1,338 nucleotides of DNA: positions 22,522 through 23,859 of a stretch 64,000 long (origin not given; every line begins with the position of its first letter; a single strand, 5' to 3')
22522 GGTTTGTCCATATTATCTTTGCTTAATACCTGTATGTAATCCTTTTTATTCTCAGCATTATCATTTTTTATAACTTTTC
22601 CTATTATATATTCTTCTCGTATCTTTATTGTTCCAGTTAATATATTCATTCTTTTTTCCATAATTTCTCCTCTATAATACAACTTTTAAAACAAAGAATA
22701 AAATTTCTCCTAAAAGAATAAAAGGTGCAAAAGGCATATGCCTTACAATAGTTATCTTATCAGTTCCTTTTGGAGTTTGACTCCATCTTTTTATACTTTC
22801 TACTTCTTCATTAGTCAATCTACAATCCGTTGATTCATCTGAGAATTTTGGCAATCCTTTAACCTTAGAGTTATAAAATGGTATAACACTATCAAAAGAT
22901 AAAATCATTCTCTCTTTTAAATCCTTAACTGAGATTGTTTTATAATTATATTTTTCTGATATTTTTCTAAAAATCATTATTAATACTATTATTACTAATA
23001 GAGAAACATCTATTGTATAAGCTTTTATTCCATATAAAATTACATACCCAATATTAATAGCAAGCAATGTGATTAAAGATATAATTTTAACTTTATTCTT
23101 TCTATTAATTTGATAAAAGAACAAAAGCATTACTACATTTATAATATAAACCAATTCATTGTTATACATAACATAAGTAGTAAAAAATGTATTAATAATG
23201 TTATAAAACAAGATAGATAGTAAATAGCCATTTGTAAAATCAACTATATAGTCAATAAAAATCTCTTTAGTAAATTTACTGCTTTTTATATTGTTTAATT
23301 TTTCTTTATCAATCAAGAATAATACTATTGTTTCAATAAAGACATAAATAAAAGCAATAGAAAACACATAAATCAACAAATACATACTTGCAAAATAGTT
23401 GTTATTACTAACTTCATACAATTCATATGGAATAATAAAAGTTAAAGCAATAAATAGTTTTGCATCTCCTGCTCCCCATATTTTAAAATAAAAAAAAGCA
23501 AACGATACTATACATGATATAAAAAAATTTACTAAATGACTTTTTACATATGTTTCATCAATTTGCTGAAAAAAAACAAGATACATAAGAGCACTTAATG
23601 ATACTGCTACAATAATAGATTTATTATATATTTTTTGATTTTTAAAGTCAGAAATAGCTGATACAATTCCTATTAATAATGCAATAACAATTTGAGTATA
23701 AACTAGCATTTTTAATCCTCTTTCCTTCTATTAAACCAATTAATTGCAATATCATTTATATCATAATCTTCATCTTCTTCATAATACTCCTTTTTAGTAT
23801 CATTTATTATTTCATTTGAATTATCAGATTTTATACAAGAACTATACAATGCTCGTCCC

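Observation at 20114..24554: Complete His-Xaa-Ser (Hxs) peptide-modification locus with an embedded prepilin-peptidase-like protein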

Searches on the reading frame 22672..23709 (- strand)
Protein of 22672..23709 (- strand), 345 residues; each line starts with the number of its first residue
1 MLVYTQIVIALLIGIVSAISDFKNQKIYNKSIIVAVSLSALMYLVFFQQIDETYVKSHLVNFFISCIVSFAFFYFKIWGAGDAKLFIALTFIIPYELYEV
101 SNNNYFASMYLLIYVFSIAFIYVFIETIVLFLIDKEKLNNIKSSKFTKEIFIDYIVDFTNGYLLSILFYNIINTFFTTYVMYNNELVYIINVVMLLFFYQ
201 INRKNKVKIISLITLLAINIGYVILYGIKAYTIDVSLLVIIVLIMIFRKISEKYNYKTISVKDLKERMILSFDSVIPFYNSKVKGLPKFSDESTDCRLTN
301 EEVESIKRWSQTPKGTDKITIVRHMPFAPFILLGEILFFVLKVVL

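Call 3: search_protein_families(library=ncbifam, proteins=[window:22672-23709:-], max_evalue=0.01)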
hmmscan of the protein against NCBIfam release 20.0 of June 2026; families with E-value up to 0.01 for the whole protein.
window:22672-23709:- (345 aa): 1 family
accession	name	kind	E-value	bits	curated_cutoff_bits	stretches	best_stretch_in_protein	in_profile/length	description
NF040695.1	FlaK_Arch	equivalog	8.5e-05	22.2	330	1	8-132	4-125/230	preflagellin peptidase FlaK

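Call 4: search_protein_families(library=pfam, proteins=[window:22672-23709:-], max_evalue=0.01)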
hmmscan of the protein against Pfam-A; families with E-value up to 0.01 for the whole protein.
window:22672-23709:- (345 aa): 1 family
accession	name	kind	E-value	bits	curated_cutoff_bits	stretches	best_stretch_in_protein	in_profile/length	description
PF01478.23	Peptidase_A24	-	3.4e-09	37.5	26.5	1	10-123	3-103/104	Type IV leader peptidase family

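Call 6: find_homologous_proteins(query=window:22672-23709:-, max_evalue=0.001)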
Query window:22672-23709:- (345 aa): 238 proteins with E <= 0.001 among 4199 candidates; the best 120 are listed.
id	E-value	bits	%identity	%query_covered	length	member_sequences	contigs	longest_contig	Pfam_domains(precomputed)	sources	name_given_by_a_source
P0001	1.3e-208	710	100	100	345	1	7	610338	PF01478.24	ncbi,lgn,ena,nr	ncbi:MAG: prepilin peptidase [Clostridia bacterium]|nr:prepilin peptidase [Bacilli bacterium] MBR351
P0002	5.7e-130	451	63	100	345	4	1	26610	PF01478.24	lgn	-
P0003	1.1e-118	414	58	99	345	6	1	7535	PF01478.24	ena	-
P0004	3.7e-110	386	57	100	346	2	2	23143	PF01478.24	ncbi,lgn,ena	-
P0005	6.2e-108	379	54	99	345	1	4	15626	PF01478.24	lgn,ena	-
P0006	1.1e-107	378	52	100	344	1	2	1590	PF01478.24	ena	-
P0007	1.8e-107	378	52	99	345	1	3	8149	PF01478.24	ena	-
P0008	4.9e-107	376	54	99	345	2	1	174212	PF01478.24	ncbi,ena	-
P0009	6.2e-107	376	51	99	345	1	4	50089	PF01478.24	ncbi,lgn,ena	-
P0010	6.0e-106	372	53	99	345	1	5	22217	PF01478.24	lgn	-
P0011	1.4e-105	371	51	99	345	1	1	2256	PF01478.24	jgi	-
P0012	3.7e-105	370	53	99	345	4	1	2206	PF01478.24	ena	-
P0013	4.2e-105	370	54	100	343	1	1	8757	PF01478.24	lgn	-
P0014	5.4e-105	369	52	99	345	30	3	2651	PF01478.24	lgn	-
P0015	8.5e-105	369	52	99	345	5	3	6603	PF01478.24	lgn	-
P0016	3.0e-104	367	53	99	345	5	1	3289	PF01478.24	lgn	-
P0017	3.7e-104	367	51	100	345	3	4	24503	PF01478.24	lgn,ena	-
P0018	4.8e-104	366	53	99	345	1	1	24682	PF01478.24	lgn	-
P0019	7.0e-104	366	52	99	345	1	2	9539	PF01478.24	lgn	-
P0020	1.2e-103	365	52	99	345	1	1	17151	PF01478.24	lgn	-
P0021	1.2e-103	365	52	99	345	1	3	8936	PF01478.24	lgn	-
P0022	4.5e-103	363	53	99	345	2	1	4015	PF01478.24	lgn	-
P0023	5.1e-103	363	50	99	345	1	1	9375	PF01478.24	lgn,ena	-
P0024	6.9e-103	362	49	99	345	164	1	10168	PF01478.24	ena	-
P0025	7.8e-103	362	52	100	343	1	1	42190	PF01478.24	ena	-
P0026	9.8e-103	362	52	99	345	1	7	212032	PF01478.24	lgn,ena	-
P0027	1.1e-102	362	52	99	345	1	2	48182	PF01478.24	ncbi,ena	-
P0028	1.5e-102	361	51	99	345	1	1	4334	PF01478.24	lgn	-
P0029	4.6e-102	360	51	99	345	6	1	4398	PF01478.24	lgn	-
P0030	5.1e-102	360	51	99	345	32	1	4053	PF01478.24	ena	-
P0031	6.5e-102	359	49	99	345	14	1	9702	PF01478.24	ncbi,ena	-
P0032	1.1e-101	358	52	100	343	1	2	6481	PF01478.24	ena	-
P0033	1.5e-101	358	49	99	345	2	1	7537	PF01478.24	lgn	-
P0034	1.5e-101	358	52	99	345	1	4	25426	PF01478.24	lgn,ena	-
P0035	1.8e-101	358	49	99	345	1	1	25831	PF01478.24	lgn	-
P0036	2.0e-101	358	52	100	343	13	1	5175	PF01478.24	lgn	-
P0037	5.2e-101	356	52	100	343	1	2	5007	PF01478.24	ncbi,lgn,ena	-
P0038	5.4e-101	356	50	99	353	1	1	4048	PF01478.24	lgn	-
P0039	7.5e-101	356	52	99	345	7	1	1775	PF01478.24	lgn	-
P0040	8.2e-101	356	51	100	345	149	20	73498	PF01478.24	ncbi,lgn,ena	-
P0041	8.8e-101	356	51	99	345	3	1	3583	PF01478.24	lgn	-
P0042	1.2e-100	355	50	99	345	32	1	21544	PF01478.24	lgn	-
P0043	1.3e-100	355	50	99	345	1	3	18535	PF01478.24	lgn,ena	-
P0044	1.3e-100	355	50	99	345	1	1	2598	PF01478.24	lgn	-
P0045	2.6e-100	354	51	99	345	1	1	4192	PF01478.24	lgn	-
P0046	3.8e-100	353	49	99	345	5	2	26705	PF01478.24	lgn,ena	-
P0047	4.6e-100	353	48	99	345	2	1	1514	PF01478.24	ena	-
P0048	6.9e-100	353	49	99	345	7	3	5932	PF01478.24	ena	-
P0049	1.2e-99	352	50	99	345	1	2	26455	PF01478.24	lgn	-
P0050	1.4e-99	352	50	99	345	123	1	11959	PF01478.24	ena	-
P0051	1.5e-99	351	51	99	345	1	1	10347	PF01478.24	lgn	-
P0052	1.5e-99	351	51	99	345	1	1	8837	PF01478.24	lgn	-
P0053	1.9e-99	351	51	99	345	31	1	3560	PF01478.24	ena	-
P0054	2.6e-99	351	51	100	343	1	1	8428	PF01478.24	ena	-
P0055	2.6e-99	351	49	95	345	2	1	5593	PF01478.24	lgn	-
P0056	2.9e-99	351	51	100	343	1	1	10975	PF01478.24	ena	-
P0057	3.0e-99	351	51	99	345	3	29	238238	PF01478.24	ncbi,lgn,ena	-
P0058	3.8e-99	350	51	99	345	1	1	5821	PF01478.24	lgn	-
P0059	4.1e-99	350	50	99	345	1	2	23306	PF01478.24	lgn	-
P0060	6.5e-99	349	50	99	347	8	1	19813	PF01478.24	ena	-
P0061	9.3e-99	349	50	99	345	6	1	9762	PF01478.24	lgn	-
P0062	9.8e-99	349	49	99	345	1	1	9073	PF01478.24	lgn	-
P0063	2.0e-98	348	48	99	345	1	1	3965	PF01478.24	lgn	-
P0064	8.9e-98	346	50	99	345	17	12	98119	PF01478.24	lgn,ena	-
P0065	1.1e-97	345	52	96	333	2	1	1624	PF01478.24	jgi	jgi:hypothetical protein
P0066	1.2e-97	345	49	100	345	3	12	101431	PF01478.24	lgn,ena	-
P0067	1.5e-97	345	48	99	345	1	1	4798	PF01478.24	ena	-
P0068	2.1e-97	344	49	99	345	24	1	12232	PF01478.24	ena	-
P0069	3.1e-97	344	48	100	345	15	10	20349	PF01478.24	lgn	-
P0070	4.0e-97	343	51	99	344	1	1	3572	PF01478.24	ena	-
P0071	9.3e-97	342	49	100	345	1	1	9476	PF01478.24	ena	-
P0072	9.5e-97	342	50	99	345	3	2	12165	PF01478.24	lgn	-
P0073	1.1e-96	342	49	99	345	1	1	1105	PF01478.24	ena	-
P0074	1.4e-96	342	48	99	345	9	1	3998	PF01478.24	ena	-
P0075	4.8e-96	340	51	99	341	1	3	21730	PF01478.24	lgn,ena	-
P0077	1.2e-95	339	49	99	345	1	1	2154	PF01478.24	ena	-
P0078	1.7e-95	338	47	100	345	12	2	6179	PF01478.24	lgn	-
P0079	4.0e-95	337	50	99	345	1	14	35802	PF01478.24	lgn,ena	-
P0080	4.1e-95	337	49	99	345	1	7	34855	PF01478.24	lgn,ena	-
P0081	6.4e-95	336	49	100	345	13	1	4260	PF01478.24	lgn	-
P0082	7.5e-95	336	49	99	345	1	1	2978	PF01478.24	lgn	-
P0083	8.4e-95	336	48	99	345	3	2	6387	PF01478.24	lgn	-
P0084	1.3e-94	335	49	99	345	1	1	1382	PF01478.24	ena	-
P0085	1.4e-94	335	50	99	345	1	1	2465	PF01478.24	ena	-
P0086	1.4e-94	335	48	99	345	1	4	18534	PF01478.24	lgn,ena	-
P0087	1.7e-94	335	49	99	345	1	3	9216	PF01478.24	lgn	-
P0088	2.5e-94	334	48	99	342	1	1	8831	PF01478.24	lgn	-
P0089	2.8e-94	334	53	99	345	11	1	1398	PF01478.24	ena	-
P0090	3.4e-94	334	49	99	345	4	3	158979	PF01478.24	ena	-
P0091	4.1e-94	334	49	99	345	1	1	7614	PF01478.24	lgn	-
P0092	4.3e-94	334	50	99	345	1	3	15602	PF01478.24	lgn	-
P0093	1.0e-93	332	51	99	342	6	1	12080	PF01478.24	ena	-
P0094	8.0e-93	329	50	99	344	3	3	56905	PF01478.24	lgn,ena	-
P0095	9.8e-93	329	48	100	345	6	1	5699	PF01478.24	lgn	-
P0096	2.9e-92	328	48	99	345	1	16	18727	PF01478.24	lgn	-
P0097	3.3e-92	327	47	99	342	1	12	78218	PF01478.24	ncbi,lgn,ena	-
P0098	4.0e-92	327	48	99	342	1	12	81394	PF01478.24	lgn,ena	-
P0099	4.1e-92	327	48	99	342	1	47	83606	PF01478.24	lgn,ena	-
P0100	6.1e-92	326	48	99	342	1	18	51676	PF01478.24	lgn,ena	-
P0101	6.9e-92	326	47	97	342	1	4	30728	PF01478.24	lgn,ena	-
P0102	8.3e-92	326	48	99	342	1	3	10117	PF01478.24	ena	-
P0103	9.2e-92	326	48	99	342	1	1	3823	PF01478.24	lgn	-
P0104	1.6e-91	325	47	99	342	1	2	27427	PF01478.24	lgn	-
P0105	1.7e-91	325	47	99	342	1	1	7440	PF01478.24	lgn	-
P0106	2.4e-91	325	48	99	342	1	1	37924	PF01478.24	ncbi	-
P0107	3.0e-91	324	47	97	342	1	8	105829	PF01478.24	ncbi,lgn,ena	-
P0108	3.1e-91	324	47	99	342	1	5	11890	PF01478.24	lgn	-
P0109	3.1e-91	324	48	99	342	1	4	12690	PF01478.24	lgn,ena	-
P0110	3.2e-91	324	47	97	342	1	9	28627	PF01478.24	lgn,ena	-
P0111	3.4e-91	324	47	97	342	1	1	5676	PF01478.24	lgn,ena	-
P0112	3.9e-91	324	47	97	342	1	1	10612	PF01478.24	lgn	-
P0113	3.9e-91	324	47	97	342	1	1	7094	PF01478.24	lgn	-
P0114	4.2e-91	324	48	97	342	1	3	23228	PF01478.24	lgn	-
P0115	5.2e-91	323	48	99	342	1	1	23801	PF01478.24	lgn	-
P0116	6.1e-91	323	45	100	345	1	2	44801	PF01478.24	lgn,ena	-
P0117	6.3e-91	323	47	97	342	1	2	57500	PF01478.24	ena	-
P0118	6.3e-91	323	49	99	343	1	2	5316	PF01478.24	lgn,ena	-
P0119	6.4e-91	323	48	99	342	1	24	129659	PF01478.24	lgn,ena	-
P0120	6.7e-91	323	48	99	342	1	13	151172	PF01478.24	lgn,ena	-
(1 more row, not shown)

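Call 14: find_related_loci(query=A1, collection=genome_contigs, flank=8000)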
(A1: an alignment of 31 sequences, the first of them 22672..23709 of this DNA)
Query A1 (345 aa) in genome_contigs; peptide patterns used: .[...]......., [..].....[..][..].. (x = any residue, [..] = any of these).
330 stretches matched a pattern; 225 encode a relative of the query (tblastn E <= 1e-3); the best 80 are kept; 80 distinct loci.
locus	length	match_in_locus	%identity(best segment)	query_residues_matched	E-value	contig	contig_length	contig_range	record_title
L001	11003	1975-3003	50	1-343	4e-111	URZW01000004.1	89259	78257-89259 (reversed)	uncultured Clostridium sp. isolate UMGS1516 genome assembly, contig: NODE_181_length_89259_cov_6.879770, whole genome sh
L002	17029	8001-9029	50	1-343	2e-110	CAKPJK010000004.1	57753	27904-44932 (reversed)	MAG: uncultured Clostridia bacterium isolate REFINED_METABAT215_TOP10_CONTIGS_1500_ASSEMBLY_K77_MERGED__Hadza_PheChl_Fib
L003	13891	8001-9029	50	1-343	6e-110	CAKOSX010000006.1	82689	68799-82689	MAG: uncultured Clostridia bacterium isolate REFINED_METABAT215_TOP10_CONTIGS_1500_ASSEMBLY_K77_MERGED__Hadza_PheChl_Fib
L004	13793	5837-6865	51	1-343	5e-110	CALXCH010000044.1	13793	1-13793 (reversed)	MAG: uncultured Clostridia bacterium isolate BRZ_LP__bin76 genome assembly, contig: BRZ_LP__NODE_4144_length_13793_cov_7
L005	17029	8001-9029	50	1-343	1e-109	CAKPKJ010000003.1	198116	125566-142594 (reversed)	MAG: uncultured Clostridia bacterium isolate REFINED_METABAT215_TOP10_CONTIGS_1500_ASSEMBLY_K77_MERGED__Hadza_MoBio_hadz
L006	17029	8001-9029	52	1-343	3e-108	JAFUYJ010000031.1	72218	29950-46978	MAG: Clostridia bacterium isolate RGIG4938 Roe_deer_Rumen-3__c195580, whole genome shotgun sequence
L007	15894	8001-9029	50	1-343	3e-105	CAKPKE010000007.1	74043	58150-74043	MAG: uncultured Clostridia bacterium isolate REFINED_METABAT215_TOP10_CONTIGS_1500_ASSEMBLY_K77_MERGED__Hadza_MoBio_hadz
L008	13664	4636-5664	50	1-343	3e-104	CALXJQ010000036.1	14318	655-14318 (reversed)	MAG: uncultured Clostridia bacterium isolate BRZ_BD__bin46 genome assembly, contig: BRZ_BD__NODE_3021_length_14318_cov_8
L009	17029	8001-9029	51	1-343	6e-104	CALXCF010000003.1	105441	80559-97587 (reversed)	MAG: uncultured Clostridia bacterium isolate BRZ_GT__bin15 genome assembly, contig: BRZ_GT__NODE_214_length_105441_cov_4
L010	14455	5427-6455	50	1-343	4e-102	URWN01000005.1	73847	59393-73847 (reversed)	uncultured Clostridium sp. isolate UMGS1423 genome assembly, contig: NODE_142_length_73847_cov_5.675141, whole genome sh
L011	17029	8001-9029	52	1-345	6e-102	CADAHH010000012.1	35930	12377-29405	MAG: uncultured Clostridiales bacterium isolate RUG13298 genome assembly, contig: RUG13298_asm_12, whole genome shotgun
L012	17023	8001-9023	52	1-343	2e-101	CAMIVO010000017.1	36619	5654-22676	MAG: uncultured Clostridia bacterium isolate SRR12081302_bin.2_metaWRAP_v1.3_MAG genome assembly, contig: ERZ12289775.15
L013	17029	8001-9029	51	1-343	3e-98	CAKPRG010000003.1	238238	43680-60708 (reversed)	MAG: uncultured Clostridia bacterium isolate REFINED_METABAT215_TOP10_CONTIGS_1500_ASSEMBLY_K77_MERGED__Hadza_PheChl_Fib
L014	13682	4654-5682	52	1-343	8e-96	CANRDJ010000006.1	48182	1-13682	MAG: uncultured Clostridia bacterium isolate Lapin-026__bin100 genome assembly, contig: Lapin-026__NODE_740_length_48182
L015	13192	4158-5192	45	1-345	3e-96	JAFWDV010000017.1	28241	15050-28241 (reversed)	MAG: Clostridia bacterium isolate RGIG5649 Sheep_Duodenum-3__c1190, whole genome shotgun sequence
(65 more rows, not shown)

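Call 21: predict_structure(alignment_id=A1)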
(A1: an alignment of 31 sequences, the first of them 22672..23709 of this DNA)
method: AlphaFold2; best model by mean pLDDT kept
length: 345 residues; sequences in the alignment: 31
mean_pLDDT: 83.3   pTM: 0.73
mean pLDDT of the five models: 83.3, 81.7, 81.2, 81.2, 80.2
residues with pLDDT >= 90: 73; 70-90: 243; 50-70: 29; < 50: 0
segments of 3 or more residues with pLDDT < 50: none
pLDDT, mean of each block of 10 residues (from residue 1): 92 90 77 93 90 88 90 75 90 90 87 88 80 69 66 86 89 87 83 81 83 92 82 76 76 76 81 80 81 72 87 85 78 91 86
secondary structure, 60 per line:
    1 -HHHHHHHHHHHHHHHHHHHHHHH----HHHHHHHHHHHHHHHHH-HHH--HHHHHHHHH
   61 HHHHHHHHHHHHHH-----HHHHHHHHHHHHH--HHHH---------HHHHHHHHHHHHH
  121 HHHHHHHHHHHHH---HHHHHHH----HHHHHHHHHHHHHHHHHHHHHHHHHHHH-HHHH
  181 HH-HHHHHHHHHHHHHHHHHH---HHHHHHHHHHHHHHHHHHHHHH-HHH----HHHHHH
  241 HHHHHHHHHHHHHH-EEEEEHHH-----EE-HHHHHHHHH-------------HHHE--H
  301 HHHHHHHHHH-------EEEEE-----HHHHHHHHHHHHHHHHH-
elements in order: H2-24 H29-45 H52-74 H80-92 H95-98 H108-133 H137-143 H148-175 H177-182 H184-201 H205-226 H235-254 E256-260 H272-280 H300-310 E318-322 H328-344

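Call 35: find_related_loci(query=A1, collection=viral_contigs, flank=8000)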
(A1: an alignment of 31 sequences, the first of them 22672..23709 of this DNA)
Query A1 (345 aa) in viral_contigs; peptide patterns used: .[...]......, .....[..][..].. (x = any residue, [..] = any of these).
9 stretches matched a pattern, but none encodes a relative of the query by tblastn (E <= 1e-3).

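Call 45: search_protein_families(library=padloc, proteins=[window:22672-23709:-], max_evalue=0.001)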
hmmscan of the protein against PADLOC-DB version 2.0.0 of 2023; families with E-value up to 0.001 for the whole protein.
window:22672-23709:- (345 aa): 0 families

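Call 52: search_protein_families(library=pfam, alignment_id=A3, max_evalue=0.00001)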
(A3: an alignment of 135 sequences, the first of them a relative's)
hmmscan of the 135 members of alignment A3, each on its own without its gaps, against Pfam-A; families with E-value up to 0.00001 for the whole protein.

A. member 1, L001:8699-10060:+ (454 aa): 4 families
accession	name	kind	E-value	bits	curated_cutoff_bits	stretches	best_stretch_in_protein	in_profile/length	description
PF02878.22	PGM_PMM_I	-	1.3e-42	145.2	22.5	1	2-135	1-134/138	Phosphoglucomutase/phosphomannomutase, alpha/beta/alpha domain I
PF02880.22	PGM_PMM_III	-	8.8e-36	123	20.7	1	263-373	1-113/115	Phosphoglucomutase/phosphomannomutase, alpha/beta/alpha domain III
PF00408.26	PGM_PMM_IV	-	2.9e-18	66.1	23.1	1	379-447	1-67/68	Phosphoglucomutase/phosphomannomutase, C-terminal domain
PF02879.22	PGM_PMM_II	-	1.9e-14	54.4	29.3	1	158-259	1-103/103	Phosphoglucomutase/phosphomannomutase, alpha/beta/alpha domain II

B. families by the number of members that match (of 135 scanned): 183 families (the first 25 are shown)
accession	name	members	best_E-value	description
PF01943.22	Polysacc_synt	5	1.1e-34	Polysaccharide biosynthesis protein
PF13304.12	AAA_21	4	1.2e-31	AAA domain, putative AbiEii toxin, Type IV TA system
PF02706.20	Wzz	4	3.2e-20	Chain length determinant protein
PF13614.12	AAA_31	4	2.3e-11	AAA domain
PF19567.5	CpsB_CapC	3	4.7e-61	Capsular polysaccharide synthesis, CpsB/CapC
PF02878.22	PGM_PMM_I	3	2.1e-44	Phosphoglucomutase/phosphomannomutase, alpha/beta/alpha domain I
PF03816.19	LytR_cpsA_psr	3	1.6e-37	LytR_cpsA_psr family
PF02880.22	PGM_PMM_III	3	1.4e-36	Phosphoglucomutase/phosphomannomutase, alpha/beta/alpha domain III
PF13450.12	NAD_binding_8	3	6.8e-22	NAD(P)-binding Rossmann-like domain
PF13175.12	AAA_15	3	3.6e-19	AAA ATPase domain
PF00408.26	PGM_PMM_IV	3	1e-18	Phosphoglucomutase/phosphomannomutase, C-terminal domain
PF02879.22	PGM_PMM_II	3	1.9e-14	Phosphoglucomutase/phosphomannomutase, alpha/beta/alpha domain II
PF13649.12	Methyltransf_25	3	4.4e-12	Methyltransferase domain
PF02463.25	SMC_N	3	4.9e-11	RecF/RecN/SMC N terminal domain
PF01656.29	CbiA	3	1.2e-10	CobQ/CobB/MinD/ParA nucleotide binding domain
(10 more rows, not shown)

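Call 53: search_protein_families(library=padloc, alignment_id=A3, max_evalue=1e-10)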
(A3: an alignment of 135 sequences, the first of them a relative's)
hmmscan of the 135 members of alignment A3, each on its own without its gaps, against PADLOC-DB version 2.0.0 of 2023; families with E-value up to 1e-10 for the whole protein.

A. member 1, L001:8699-10060:+ (454 aa): 0 families

B. families by the number of members that match (of 135 scanned): 70 families (the first 25 are shown)
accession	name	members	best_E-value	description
PDLC04135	mad3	4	6.7e-43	mads_3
PDLC04140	mad8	4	1e-20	mads_8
PDLC02335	AbiLi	3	2e-78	AbiLi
PDLC02980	AriA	3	7.5e-31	-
PDLC04134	mad2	3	3.6e-22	mads_2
PDLC02979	AriA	3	1.3e-20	-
PDLC04426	PDC-M12A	2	2.6e-35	-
PDLC04176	HEC-01A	2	2.3e-21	-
PDLC00271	PtuA1|PtuA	2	3.2e-18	AAA ATPase domain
PDLC04180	HEC-01A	2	3.6e-15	-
PDLC04790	PDC-S01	1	4.5e-105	-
PDLC04840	PDC-S04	1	4.3e-64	-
PDLC04789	PDC-S01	1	1.9e-56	-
PDLC04836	PDC-S04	1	1.7e-37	-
PDLC02804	SspH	1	2.5e-36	SspH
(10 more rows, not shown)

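Call 64: find_encoding_contigs(protein=P0001, flank=6000, max_places=3)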
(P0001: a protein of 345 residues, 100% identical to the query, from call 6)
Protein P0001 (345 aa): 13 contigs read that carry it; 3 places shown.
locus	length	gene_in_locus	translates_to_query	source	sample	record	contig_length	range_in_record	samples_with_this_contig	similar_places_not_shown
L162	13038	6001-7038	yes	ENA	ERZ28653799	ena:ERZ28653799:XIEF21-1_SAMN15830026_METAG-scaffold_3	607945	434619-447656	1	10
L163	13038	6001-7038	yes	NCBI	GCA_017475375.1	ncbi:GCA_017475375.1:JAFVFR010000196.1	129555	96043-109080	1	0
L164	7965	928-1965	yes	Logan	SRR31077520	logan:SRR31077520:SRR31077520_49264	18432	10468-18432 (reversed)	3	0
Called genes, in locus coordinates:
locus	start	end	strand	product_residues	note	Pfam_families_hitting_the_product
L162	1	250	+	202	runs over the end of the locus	PF00702:Hydrolase (weak), PF06888:Put_Phosphatase (faint), PF12710:HAD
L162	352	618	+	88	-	PF16363:GDP_Man_Dehyd (weak)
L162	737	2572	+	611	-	PF13175:AAA_15, PF13304:AAA_21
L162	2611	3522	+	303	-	PF13930:Endonuclea_NS_2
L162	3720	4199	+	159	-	-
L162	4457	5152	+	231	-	-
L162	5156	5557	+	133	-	-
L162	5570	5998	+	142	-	PF27806:HxsD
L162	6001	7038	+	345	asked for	PF01478:Peptidase_A24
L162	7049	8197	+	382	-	PF04055:Radical_SAM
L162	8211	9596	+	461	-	PF13353:Fer4_12, PF04055:Radical_SAM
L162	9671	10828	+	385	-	PF13930:Endonuclea_NS_2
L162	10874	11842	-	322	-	PF01381:HTH_3, PF07022:Phage_CI_repr (weak), PF12844:HTH_19, PF13443:HTH_26 (weak), PF13560:HTH_31 (weak)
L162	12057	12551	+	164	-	-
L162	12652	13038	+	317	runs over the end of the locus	PF01933:CofD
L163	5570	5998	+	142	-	PF27806:HxsD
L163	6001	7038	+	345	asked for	PF01478:Peptidase_A24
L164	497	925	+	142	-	PF27806:HxsD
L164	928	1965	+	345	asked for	PF01478:Peptidase_A24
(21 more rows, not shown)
